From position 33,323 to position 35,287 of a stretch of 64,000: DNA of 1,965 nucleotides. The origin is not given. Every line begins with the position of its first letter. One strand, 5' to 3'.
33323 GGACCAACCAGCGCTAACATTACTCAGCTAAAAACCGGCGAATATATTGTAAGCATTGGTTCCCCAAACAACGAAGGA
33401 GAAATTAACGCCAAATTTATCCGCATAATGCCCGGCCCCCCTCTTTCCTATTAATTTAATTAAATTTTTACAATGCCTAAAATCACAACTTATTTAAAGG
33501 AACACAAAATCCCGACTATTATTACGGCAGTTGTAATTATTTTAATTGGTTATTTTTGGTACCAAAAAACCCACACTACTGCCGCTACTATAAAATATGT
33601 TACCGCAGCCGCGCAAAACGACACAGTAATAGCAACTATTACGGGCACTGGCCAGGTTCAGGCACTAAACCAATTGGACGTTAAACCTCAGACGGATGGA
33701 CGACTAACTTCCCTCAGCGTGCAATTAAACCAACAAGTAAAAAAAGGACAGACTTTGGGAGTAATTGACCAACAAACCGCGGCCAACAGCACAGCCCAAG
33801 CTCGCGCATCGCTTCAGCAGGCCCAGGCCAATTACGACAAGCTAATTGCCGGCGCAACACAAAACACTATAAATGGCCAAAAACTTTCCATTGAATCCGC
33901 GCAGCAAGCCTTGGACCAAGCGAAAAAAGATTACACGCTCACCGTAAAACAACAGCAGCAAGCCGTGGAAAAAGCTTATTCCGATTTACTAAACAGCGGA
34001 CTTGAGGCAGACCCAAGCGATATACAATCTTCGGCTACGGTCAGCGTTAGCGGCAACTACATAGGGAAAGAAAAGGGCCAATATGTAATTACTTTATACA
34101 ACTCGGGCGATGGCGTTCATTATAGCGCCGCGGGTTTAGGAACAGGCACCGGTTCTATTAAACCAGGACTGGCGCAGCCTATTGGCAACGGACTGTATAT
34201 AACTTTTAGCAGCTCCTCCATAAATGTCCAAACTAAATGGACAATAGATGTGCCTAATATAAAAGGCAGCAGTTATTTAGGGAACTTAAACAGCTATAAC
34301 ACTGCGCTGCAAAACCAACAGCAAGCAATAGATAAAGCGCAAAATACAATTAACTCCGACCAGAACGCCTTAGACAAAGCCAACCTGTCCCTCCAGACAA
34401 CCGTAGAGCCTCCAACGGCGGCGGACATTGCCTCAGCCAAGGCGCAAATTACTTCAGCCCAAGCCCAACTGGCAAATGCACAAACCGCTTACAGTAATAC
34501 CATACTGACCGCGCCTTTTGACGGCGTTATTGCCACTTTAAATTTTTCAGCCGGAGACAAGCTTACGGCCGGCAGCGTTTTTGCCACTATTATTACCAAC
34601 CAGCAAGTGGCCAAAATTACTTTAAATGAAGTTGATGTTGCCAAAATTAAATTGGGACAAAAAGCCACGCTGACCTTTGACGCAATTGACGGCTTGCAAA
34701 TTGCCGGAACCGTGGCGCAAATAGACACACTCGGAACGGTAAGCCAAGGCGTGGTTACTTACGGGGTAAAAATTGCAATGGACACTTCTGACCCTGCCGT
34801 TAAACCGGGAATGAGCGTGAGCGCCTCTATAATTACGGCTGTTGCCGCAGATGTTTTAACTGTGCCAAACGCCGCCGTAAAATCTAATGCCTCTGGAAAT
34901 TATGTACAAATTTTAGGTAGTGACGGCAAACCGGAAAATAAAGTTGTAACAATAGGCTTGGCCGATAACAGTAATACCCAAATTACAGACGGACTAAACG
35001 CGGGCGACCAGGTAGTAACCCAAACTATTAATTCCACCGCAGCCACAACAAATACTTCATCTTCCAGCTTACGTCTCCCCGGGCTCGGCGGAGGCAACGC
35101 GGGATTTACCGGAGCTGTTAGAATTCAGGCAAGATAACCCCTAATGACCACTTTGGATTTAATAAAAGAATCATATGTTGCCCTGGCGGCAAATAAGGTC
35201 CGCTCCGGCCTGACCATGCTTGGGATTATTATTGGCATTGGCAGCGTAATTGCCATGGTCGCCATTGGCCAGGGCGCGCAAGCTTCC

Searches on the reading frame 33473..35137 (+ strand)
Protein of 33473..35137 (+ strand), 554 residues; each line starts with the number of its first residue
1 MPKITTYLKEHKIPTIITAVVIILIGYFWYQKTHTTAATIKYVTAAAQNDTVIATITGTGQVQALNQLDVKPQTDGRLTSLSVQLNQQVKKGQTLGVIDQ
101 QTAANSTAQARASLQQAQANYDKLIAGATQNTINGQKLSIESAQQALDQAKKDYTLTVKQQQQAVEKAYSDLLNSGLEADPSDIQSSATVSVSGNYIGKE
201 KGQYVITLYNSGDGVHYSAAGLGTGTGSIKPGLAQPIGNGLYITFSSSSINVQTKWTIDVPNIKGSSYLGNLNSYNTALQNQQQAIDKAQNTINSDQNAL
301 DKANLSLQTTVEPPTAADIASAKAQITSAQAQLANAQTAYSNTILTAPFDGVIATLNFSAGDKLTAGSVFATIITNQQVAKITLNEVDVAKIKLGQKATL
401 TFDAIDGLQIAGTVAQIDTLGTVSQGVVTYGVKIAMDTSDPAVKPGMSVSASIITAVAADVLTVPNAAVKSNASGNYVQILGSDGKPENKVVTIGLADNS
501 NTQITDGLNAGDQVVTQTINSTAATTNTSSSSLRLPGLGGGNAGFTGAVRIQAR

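Call 55: search_protein_families(library=pfam, proteins=[window:33473-35137:+], max_evalue=0.00001)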
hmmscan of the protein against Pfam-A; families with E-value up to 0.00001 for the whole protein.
window:33473-35137:+ (554 aa): 3 families
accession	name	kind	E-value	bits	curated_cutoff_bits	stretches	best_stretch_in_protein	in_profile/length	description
PF16576.10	HlyD_D23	-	1.2e-13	51.3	30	1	325-449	90-214/214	Barrel-sandwich domain of CusB or HlyD membrane-fusion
PF13437.12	HlyD_3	-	7.1e-12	46.4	22.2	1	345-446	2-106/106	HlyD family secretion protein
PF13533.13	Biotin_lipoyl_2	-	8.7e-10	38.6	29.8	1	70-99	3-32/32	Biotin-lipoyl like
